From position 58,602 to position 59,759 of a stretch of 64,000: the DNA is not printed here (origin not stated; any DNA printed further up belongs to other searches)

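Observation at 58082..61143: Split Hef: helicase, COG1533 radical-SAM and short XPF nuclease genes tightly coupled on the minus strand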

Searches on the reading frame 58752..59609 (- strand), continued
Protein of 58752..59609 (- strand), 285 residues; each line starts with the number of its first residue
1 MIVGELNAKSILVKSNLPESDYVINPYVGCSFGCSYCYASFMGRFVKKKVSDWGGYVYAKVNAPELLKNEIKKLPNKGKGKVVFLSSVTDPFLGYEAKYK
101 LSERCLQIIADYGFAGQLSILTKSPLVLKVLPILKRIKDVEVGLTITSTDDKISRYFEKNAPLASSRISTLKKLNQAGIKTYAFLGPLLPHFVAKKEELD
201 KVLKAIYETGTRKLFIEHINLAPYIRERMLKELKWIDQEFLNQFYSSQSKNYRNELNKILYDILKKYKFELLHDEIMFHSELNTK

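Call 37: search_solved_structures(query=A2, max_evalue=1, show_alignments=2)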
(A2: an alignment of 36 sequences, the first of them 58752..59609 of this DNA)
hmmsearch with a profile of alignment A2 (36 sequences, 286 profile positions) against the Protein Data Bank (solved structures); distinct sequences matched with E-value up to 1: 15.
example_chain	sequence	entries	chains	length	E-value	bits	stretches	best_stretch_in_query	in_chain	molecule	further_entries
7wu7_5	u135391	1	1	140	0.025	17.2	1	60-172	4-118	Prefoldin subunit 5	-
4cmr_A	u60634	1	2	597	0.068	15.7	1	175-252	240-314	GLYCOSYL HYDROLASE/DEACETYLASE FAMILY PROTEIN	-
6nr8_5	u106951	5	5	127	0.22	14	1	71-172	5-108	Prefoldin subunit 5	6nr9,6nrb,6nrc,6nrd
6fz6_A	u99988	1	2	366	0.27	13.8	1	23-102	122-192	Probable dual-specificity RNA methyltransferase RlmN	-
10dq_Y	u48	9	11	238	0.39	13.2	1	137-182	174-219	Inner kinetochore subunit NKP1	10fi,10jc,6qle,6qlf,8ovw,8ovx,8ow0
6qld_Y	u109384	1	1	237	0.39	13.2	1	137-182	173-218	Inner kinetochore subunit NKP1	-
6nuw_G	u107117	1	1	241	0.39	13.2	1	137-182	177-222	Inner kinetochore subunit NKP1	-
7e6w_A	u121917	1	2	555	0.39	13.2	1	196-271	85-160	Sesquisabinene B synthase 1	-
4kms_A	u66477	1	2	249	0.44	13.1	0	73-112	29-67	Acetoacetyl-CoA reductase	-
6er1_A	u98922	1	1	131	0.49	12.9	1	40-120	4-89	Centrosome-associated zinc finger protein CP190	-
3aei_A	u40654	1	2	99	0.7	12.4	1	194-244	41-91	Prefoldin beta subunit 2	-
7qzp_A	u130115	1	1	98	0.88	12.1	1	114-183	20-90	Hypothetical RNA binding protein from Acinetobacter baumannii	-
4fhe_A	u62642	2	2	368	0.9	12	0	12-127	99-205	Spore photoproduct lyase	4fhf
4fhc_A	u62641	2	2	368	0.92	12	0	12-131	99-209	Spore photoproduct lyase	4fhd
9p0p_A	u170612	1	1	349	0.94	12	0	10-52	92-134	Ribosomal RNA large subunit methyltransferase Cfr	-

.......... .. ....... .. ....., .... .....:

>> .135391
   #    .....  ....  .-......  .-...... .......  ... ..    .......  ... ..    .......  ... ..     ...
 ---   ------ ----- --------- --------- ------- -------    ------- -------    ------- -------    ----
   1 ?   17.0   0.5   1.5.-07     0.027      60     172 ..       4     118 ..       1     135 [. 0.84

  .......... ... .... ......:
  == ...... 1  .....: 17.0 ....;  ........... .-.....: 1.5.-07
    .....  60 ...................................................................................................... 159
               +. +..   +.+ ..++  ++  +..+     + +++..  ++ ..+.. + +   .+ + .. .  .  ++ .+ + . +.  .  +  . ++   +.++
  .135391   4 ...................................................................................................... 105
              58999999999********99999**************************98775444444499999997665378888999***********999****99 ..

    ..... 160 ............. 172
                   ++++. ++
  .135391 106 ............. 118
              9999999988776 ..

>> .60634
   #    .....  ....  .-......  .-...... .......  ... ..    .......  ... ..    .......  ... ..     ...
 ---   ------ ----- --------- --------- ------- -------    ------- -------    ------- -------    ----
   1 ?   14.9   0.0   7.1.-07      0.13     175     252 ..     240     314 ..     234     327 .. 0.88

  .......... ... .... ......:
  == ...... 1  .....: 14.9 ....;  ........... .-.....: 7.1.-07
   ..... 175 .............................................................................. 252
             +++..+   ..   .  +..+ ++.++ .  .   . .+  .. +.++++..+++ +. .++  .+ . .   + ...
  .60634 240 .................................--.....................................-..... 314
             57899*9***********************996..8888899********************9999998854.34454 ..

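Call 45: predict_structure(alignment_id=A2)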
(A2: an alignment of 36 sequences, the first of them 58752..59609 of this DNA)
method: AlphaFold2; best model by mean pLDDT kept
length: 285 residues; sequences in the alignment: 36
mean_pLDDT: 81.7   pTM: 0.84
mean pLDDT of the five models: 81.7, 80.4, 79.6, 77.6, 75.1
residues with pLDDT >= 90: 120; 70-90: 95; 50-70: 59; < 50: 11
segments of 3 or more residues with pLDDT < 50: 39-47
pLDDT, mean of each block of 10 residues (from residue 1): 86 84 85 53 48 73 97 96 81 85 97 97 93 97 81 70 89 98 80 71 94 84 68 73 70 84 92 77 49
secondary structure, 60 per line:
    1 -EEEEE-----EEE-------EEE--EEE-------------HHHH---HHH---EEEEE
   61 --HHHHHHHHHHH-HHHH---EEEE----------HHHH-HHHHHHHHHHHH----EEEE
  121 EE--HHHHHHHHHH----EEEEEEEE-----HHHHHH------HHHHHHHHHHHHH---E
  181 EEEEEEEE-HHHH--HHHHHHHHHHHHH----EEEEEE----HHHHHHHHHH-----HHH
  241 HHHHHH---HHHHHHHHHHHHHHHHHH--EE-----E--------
elements in order: E2-6 E12-14 E22-24 E27-29 H43-46 E56-60 H63-73 H75-78 E82-85 H96-99 H101-112 E117-122 H125-134 E139-146 H152-157 H164-176 E180-188 H190-193 H196-208 E213-218 H223-232 H238-246 H250-267

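Call 48: fold_search(model_id=the predicted structure, library=pdb)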
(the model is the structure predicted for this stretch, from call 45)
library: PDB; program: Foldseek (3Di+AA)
matches with E <= 10: 1510; with E <= 0.001: 47
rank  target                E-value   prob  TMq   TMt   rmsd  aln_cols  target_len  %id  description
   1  4fhg                  6.4e-10  1.00  0.64  0.55   5.1       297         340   15  Spore photoproduct lyase C140S mutant (released 2012-07-18)
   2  4fhc                  6.8e-10  1.00  0.66  0.57   4.1       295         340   15  Spore photoproduct lyase (released 2012-07-18)
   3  4k9r                  6.8e-10  1.00  0.63  0.54   5.1       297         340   15  Spore photoproduct lyase Y98F mutant (released 2013-05-08)
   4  4fhe                  1.2e-09  1.00  0.63  0.54   5.1       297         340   15  Spore photoproduct lyase C140A mutant (released 2012-07-18)
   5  4fhf                  2.4e-09  1.00  0.66  0.57   4.1       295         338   15  Spore photoproduct lyase C140A mutant with dinucleoside spore photoproduct (released 2012-07-18)
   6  4rh0                  2.9e-09  1.00  0.67  0.57   4.1       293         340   14  Spore photoproduct lyase C140A/S76C mutant with bound AdoMet (released 2014-10-22)
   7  3c8f                  4.6e-06  1.00  0.56  0.63   5.6       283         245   12  4Fe-4S-Pyruvate formate-lyase Activating Enzyme with partially disordered AdoMet (released 2008-10-28)
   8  8fo0                  5.1e-06  1.00  0.54  0.61   5.9       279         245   11  The structure of a crystallizable variant of E. coli pyruvate formate-lyase activating enzyme bound to a partially cleav (released 2023-05-24)
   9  7bi7_B                8.9e-06  1.00  0.45  0.47   6.5       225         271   13  An Unexpected P-Cluster like Intermediate En Route to the Nitrogenase FeMo-co (released 2021-03-10)
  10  7bi7_A                1.5e-05  1.00  0.45  0.46   9.1       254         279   12  An Unexpected P-Cluster like Intermediate En Route to the Nitrogenase FeMo-co (released 2021-03-10)
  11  8hzv_A                2.8e-05  1.00  0.52  0.33   6.6       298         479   10  The crystal structure of a Radical SAM Enzyme DesII (released 2024-07-10)
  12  6efn                  3.0e-05  1.00  0.53  0.41   6.5       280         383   14  Structure of a RiPP maturase, SkfB (released 2018-10-24)
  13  8hzv_C                3.3e-05  1.00  0.42  0.27  11.3       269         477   10  The crystal structure of a Radical SAM Enzyme DesII (released 2024-07-10)
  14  6y1x_A                5.1e-05  1.00  0.54  0.60   5.4       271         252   13  X-ray structure of the radical SAM protein NifB, a key nitrogenase maturating enzyme (released 2020-06-17)
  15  5v1s_B                5.4e-05  1.00  0.44  0.31  10.0       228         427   12  Crystal structure of Streptococcus suis SuiB bound to S-adenosylmethionine (released 2017-08-30)
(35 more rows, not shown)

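Call 54: find_encoding_contigs(protein=P0039, flank=5000, max_places=1)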
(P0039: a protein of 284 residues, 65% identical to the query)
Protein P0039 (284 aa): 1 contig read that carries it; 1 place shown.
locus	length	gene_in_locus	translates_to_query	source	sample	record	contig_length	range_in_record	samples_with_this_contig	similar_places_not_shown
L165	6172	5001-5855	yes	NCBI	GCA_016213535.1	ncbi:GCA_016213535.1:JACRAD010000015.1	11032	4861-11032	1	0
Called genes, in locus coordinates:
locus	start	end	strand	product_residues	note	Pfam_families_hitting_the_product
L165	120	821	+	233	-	-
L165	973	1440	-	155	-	-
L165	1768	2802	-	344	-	PF10509:GalKase_gal_bdg (weak), PF00288:GHMP_kinases_N, PF08544:GHMP_kinases_C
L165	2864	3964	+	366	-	PF00288:GHMP_kinases_N, PF08544:GHMP_kinases_C (weak)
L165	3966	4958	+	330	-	PF22700:MVD-like_N, PF00288:GHMP_kinases_N, PF18376:MDD_C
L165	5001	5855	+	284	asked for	PF20903:SPL, PF07505:DUF5131 (weak), PF04055:Radical_SAM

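Call 55: find_encoding_contigs(protein=P0032, flank=5000, max_places=1)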
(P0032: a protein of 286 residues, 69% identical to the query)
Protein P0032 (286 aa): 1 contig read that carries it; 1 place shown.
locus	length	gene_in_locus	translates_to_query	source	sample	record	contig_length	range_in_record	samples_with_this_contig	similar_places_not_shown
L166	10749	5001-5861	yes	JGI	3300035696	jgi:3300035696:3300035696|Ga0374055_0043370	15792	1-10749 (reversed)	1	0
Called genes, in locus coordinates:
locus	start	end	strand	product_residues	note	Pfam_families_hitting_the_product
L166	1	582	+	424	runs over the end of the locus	PF08241:Methyltransf_11 (faint), PF13649:Methyltransf_25 (faint), PF01555:N6_N4_Mtase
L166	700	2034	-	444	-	PF13520:AA_permease_2, PF00324:AA_permease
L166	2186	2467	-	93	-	-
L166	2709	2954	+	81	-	-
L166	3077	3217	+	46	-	-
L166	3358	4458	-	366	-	PF02445:NadA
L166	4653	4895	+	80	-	-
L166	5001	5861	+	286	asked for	PF20903:SPL (faint), PF04055:Radical_SAM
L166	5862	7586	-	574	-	PF02511:Thy1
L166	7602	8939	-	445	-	PF00464:SHMT, PF00155:Aminotran_1_2 (weak)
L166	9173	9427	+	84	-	-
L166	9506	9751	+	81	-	-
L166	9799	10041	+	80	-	-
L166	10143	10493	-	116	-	-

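Call 56: find_encoding_contigs(protein=P0024, flank=5000, max_places=1)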
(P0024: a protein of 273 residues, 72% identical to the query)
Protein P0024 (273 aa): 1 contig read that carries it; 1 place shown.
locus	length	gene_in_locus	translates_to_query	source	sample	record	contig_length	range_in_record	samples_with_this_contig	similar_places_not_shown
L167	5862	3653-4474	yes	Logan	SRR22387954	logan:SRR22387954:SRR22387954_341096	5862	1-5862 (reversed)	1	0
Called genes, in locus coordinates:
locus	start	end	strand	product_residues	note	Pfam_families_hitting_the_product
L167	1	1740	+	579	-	?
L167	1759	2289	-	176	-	PF00583:Acetyltransf_1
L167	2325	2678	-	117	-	-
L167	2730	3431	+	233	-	PF09335:VTT_dom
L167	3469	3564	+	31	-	-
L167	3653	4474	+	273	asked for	PF20903:SPL (weak), PF04055:Radical_SAM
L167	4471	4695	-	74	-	-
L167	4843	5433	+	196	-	-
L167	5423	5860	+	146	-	?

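Call 57: find_related_loci(query=A2, collection=viral_contigs, flank=5000)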
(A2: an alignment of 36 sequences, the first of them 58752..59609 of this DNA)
Query A2 (285 aa) in viral_contigs; peptide patterns used: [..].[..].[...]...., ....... (x = any residue, [..] = any of these).
45 stretches matched a pattern; 34 encode a relative of the query (tblastn E <= 1e-3); 34 distinct loci.
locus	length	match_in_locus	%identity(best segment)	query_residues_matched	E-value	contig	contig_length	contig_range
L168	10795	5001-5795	29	1-278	5e-34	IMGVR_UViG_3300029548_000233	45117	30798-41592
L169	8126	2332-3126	29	1-278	5e-34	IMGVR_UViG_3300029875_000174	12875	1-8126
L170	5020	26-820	28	1-278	1e-32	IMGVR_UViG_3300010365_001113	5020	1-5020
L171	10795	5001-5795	29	1-278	3e-32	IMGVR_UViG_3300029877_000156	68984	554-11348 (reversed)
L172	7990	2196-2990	29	1-278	2e-32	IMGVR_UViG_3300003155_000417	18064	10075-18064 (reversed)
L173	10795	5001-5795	29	1-278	3e-32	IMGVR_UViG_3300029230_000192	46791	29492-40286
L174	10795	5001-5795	27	1-278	6e-31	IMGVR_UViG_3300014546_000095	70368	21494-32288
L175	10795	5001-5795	28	1-278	1e-30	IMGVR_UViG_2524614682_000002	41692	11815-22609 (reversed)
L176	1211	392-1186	28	1-278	2e-31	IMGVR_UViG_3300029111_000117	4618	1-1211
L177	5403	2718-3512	27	1-278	4e-30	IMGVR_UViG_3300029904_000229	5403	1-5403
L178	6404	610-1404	29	1-278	3e-30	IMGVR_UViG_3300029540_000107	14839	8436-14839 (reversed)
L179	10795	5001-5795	29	1-278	2e-30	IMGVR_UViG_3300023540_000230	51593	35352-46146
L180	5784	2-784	29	5-278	2e-30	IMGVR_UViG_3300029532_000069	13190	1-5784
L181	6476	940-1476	34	1-190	4e-30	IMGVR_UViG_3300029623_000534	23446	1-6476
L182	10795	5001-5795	28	1-278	5e-30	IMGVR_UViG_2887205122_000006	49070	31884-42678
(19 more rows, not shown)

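Call 58: search_protein_families(library=phrogs, proteins=[window:58752-59609:-], max_evalue=0.001)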
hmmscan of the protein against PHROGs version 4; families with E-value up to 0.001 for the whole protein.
window:58752-59609:- (285 aa): 3 families
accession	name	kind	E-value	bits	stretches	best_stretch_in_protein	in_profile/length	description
phrog_13321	-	unknown function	9.6e-44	150.7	1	15-279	37-294/307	-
phrog_2045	-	unknown function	4.2e-08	34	1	20-93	10-88/299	-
phrog_9252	-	DNA, RNA and nucleotide metabolism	2e-07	31.2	1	24-248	118-337/480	DNA repair photolyase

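Call 72: search_protein_families(library=pfam, alignment_id=A3, max_evalue=0.00001)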
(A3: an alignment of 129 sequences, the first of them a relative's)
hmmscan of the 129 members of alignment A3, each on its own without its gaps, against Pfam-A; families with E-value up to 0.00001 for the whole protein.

A. member 1, L001:4746-5903:- (385 aa): 3 families
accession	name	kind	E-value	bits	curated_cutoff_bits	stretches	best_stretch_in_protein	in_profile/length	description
PF07690.21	MFS_1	-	8.7e-28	97.7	33.4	1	15-302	9-301/347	Major Facilitator Superfamily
PF12832.13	MFS_1_like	-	1.7e-07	31.1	25.2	1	15-333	12-340/373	MFS_1 like family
PF00083.30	Sugar_tr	-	7.9e-06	25.4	22.3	1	57-180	66-193/452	Sugar (and other) transporter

B. families by the number of members that match (of 129 scanned): 94 families (the first 25 are shown)
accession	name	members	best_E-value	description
PF02604.26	PhdYeFM_antitox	4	2.2e-15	Antitoxin Phd_YefM, type II toxin-antitoxin system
PF00583.31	Acetyltransf_1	4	3.9e-13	Acetyltransferase (GNAT) family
PF00152.25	tRNA-synt_2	3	1.1e-84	tRNA synthetases class II (D, K and N)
PF01725.21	Ham1p_like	3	4.6e-40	Ham1 family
PF07690.21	MFS_1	3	8.7e-28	Major Facilitator Superfamily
PF01336.31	tRNA_anti-codon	3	4.4e-18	OB-fold nucleic acid binding domain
PF00383.29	dCMP_cyt_deam_1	3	8.6e-16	Cytidine and deoxycytidylate deaminase zinc-binding region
PF13508.13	Acetyltransf_7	3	5.2e-10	Acetyltransferase (GNAT) domain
PF01794.25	Ferric_reduct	3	5e-09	Ferric reductase like transmembrane component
PF13310.11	Virulence_RhuM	2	1.5e-109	Virulence protein RhuM family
PF01142.23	TruD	2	6.6e-94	tRNA pseudouridine synthase D (TruD)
PF02073.20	Peptidase_M29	2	1.9e-92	Thermophilic metalloprotease (M29)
PF08713.17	DNA_alkylation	2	1.1e-66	DNA alkylation repair enzyme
PF02618.21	YceG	2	4.3e-61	YceG-like family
PF03372.29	Exo_endo_phos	2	1.6e-27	Endonuclease/Exonuclease/phosphatase family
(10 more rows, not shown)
